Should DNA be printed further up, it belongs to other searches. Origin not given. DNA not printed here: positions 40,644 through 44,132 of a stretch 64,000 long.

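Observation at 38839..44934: Secreted thermonuclease + PhoD-like phosphatase + Oar-like TBDR + S1/P1 nuclease: candidate TonB-dependent extracellular nucleic-acid/phosphorus scavenging locus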

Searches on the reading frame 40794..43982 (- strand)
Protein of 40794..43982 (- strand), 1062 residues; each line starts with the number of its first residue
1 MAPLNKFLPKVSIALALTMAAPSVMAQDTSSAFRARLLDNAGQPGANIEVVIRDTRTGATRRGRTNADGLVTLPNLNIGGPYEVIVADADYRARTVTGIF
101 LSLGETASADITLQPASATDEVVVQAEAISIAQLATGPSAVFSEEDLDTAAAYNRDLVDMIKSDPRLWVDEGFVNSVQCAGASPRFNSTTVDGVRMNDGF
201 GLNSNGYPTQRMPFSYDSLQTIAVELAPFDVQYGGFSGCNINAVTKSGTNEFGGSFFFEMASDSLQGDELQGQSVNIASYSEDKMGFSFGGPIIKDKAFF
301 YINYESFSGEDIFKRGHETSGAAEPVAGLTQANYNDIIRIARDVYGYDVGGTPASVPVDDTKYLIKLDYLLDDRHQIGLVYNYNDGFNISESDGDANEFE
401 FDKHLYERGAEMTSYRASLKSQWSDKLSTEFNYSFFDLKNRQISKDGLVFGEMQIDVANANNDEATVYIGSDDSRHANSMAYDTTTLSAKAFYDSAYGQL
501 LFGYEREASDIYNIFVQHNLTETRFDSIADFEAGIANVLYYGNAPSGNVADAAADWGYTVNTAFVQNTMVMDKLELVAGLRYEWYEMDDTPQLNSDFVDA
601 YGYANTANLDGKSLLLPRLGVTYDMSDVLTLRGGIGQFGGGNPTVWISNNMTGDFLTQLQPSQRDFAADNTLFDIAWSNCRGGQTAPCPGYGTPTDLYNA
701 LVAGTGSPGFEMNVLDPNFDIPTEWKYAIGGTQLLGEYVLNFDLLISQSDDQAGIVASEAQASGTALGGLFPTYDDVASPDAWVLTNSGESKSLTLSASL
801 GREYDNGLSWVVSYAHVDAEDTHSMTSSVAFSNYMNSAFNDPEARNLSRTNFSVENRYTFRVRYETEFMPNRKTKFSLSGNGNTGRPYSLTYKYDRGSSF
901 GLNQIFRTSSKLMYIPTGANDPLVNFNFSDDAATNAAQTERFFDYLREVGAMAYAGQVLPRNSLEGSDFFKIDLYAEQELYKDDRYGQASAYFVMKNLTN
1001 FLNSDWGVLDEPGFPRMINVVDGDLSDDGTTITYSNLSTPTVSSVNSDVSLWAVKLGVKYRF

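Call 3: search_protein_families(library=pfam, proteins=[window:40794-43982:-])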
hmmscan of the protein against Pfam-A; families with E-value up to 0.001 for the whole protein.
window:40794-43982:- (1062 aa): 3 families
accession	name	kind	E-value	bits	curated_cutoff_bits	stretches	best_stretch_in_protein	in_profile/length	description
PF25183.1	OMP_b-brl_4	-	5.1e-23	81.8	30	2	244-307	1-65/838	Outer membrane beta barrel domain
PF13620.12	CarboxypepD_reg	-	6.7e-12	46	32.3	1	36-114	5-82/82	Carboxypeptidase regulatory-like domain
PF07715.20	Plug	-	8.5e-05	23.5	23.9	1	136-235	6-101/107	TonB-dependent Receptor Plug Domain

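Call 4: search_protein_families(library=ncbifam, proteins=[window:40794-43982:-])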
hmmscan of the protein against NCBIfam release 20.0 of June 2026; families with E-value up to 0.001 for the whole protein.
window:40794-43982:- (1062 aa): 0 families

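Call 11: find_homologous_proteins(query=window:40794-43982:-)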
Query window:40794-43982:- (1062 aa): 5200 proteins with E <= 0.001 among 8000 candidates; the best 120 are listed.
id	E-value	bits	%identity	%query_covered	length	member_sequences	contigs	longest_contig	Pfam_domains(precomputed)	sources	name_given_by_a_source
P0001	0.0e+0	2409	100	100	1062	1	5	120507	PF25183.2,PF13620.13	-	-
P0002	8.9e-288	976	45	100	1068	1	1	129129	PF25183.2,PF13620.13,PF00593.31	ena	-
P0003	1.3e-287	975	46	100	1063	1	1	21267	PF25183.2,PF13620.13,PF00593.31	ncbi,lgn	ncbi:MAG: TonB-dependent receptor [Pseudomonadota bacterium]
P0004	1.1e-286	972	45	98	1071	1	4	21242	PF13715.13,PF25183.2,PF13620.13,PF00593.31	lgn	-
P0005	2.3e-284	964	46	98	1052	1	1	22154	PF13715.13,PF25183.2,PF07715.21,PF13620.13,PF00593.31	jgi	-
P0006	4.7e-284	963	46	99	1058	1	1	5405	PF25183.2,PF07715.21,PF13620.13,PF00593.31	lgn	-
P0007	4.1e-282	957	45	100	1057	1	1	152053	PF25183.2,PF13620.13,PF00593.31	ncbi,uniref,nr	ncbi:cell envelope biogenesis protein OmpA [Marinicauda salina]|uniref:Cell envelope biogenesis prot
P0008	5.2e-282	957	46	98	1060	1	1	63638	PF25183.2,PF07715.21,PF13620.13,PF00593.31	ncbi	-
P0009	4.6e-280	950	46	98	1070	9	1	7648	PF25183.2,PF07715.21,PF13620.13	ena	-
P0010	5.1e-280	950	45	98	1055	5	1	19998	PF25183.2,PF13620.13,PF00593.31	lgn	-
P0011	1.3e-279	949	45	100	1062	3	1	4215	PF25183.2,PF13620.13,PF00593.31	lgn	-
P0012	4.7e-279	947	46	98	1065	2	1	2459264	PF25183.2,PF13620.13,PF00593.31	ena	-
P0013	6.5e-278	943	45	98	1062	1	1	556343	PF13715.13,PF25183.2,PF13620.13,PF00593.31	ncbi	ncbi:MAG: carboxypeptidase regulatory-like domain-containing protein [Oceanicaulis sp.]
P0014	1.3e-277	942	45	98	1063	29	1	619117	PF25183.2,PF13620.13,PF00593.31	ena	-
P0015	3.8e-277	941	46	98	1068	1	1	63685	PF13715.13,PF25183.2,PF13620.13,PF00593.31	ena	-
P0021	2.8e-274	931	46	98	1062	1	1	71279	PF25183.2,PF13620.13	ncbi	-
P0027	5.3e-270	917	44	99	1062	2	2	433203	PF25183.2,PF13620.13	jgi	-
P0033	6.6e-269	913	45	99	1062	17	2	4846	PF25183.2,PF13620.13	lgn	-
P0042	4.1e-264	897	44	98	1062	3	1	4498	PF25183.2,PF13620.13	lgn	-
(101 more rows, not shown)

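Call 13: find_encoding_contigs(protein=P0001, flank=10000, max_places=5)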
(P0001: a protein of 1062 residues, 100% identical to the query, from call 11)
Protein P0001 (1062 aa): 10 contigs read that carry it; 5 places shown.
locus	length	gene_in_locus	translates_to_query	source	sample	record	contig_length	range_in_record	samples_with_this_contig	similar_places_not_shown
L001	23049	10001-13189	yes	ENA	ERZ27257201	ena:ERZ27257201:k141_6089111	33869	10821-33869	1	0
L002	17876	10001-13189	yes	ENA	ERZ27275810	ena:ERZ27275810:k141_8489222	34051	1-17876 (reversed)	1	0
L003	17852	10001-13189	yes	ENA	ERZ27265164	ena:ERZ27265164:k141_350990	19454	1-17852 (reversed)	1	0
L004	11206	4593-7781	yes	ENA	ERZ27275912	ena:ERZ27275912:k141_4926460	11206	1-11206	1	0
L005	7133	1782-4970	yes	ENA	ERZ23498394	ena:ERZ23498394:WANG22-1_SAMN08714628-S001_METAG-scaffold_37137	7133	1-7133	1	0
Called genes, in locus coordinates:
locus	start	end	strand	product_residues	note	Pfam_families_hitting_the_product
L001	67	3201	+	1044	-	PF07715:Plug, PF00593:TonB_dep_Rec_b-barrel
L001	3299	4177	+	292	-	PF11932:DUF3450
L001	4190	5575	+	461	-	PF01618:MotA_ExbB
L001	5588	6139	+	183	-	PF01618:MotA_ExbB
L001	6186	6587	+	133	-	PF02472:ExbD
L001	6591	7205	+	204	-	PF03544:TonB_C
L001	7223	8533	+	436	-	PF00515:TPR_1 (faint), PF07719:TPR_2 (faint), PF12895:ANAPC3 (faint), PF13181:TPR_8 (faint), PF13428:TPR_14 (faint), PF14559:TPR_19 (faint), PF13424:TPR_12 (faint), PF13432:TPR_16 (weak), +1 more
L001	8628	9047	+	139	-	PF00027:cNMP_binding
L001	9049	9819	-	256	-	PF02265:S1-P1_nuclease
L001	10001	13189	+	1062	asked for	PF13620:CarboxypepD_reg, PF25183:OMP_b-brl_4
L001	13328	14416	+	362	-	PF09423:PhoD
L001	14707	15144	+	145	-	PF00565:SNase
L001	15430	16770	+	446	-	PF00067:p450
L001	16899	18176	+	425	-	PF00067:p450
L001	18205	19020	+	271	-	PF23441:SDR (weak), PF00106:adh_short, PF08659:KR, PF13561:adh_short_C2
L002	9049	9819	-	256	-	PF02265:S1-P1_nuclease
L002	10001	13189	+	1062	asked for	PF13620:CarboxypepD_reg, PF25183:OMP_b-brl_4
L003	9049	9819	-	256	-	PF02265:S1-P1_nuclease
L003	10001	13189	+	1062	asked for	PF13620:CarboxypepD_reg, PF25183:OMP_b-brl_4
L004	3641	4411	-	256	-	PF02265:S1-P1_nuclease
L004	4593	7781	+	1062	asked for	PF13620:CarboxypepD_reg, PF25183:OMP_b-brl_4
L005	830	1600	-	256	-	PF02265:S1-P1_nuclease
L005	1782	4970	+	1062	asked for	PF13620:CarboxypepD_reg, PF25183:OMP_b-brl_4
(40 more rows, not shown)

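Call 14: find_encoding_contigs(protein=P0007, flank=10000, max_places=2)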
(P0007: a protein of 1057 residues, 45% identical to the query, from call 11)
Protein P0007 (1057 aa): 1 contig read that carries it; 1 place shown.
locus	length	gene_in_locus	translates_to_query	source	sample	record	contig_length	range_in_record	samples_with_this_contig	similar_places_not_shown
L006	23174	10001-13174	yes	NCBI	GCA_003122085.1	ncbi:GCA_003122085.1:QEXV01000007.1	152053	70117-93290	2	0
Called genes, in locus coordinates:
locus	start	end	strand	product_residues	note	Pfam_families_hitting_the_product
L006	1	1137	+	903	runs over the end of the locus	PF07715:Plug, PF00593:TonB_dep_Rec_b-barrel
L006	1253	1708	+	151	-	-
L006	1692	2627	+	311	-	PF04116:FA_hydroxylase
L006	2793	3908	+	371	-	PF11583:AurF, PF04305:DUF455 (faint), PF00268:Ribonuc_red_sm (faint)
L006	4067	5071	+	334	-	PF02729:OTCace_N, PF00185:OTCace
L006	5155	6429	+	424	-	PF00696:AA_kinase, PF04768:NAT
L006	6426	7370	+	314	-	PF01118:Semialdhyde_dh, PF22698:Semialdhyde_dhC_1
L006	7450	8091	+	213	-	PF01625:PMSR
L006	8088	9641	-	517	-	PF02366:PMT, PF13231:PMT_2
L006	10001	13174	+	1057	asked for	PF13620:CarboxypepD_reg, PF25183:OMP_b-brl_4, PF00593:TonB_dep_Rec_b-barrel (weak), PF25183:OMP_b-brl_4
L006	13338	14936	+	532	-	PF16655:PhoD_N, PF09423:PhoD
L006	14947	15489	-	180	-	PF13527:Acetyltransf_9, PF00583:Acetyltransf_1, PF13508:Acetyltransf_7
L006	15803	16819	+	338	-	PF04371:PAD_porph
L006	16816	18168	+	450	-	PF00144:Beta-lactamase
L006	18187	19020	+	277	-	PF00795:CN_hydrolase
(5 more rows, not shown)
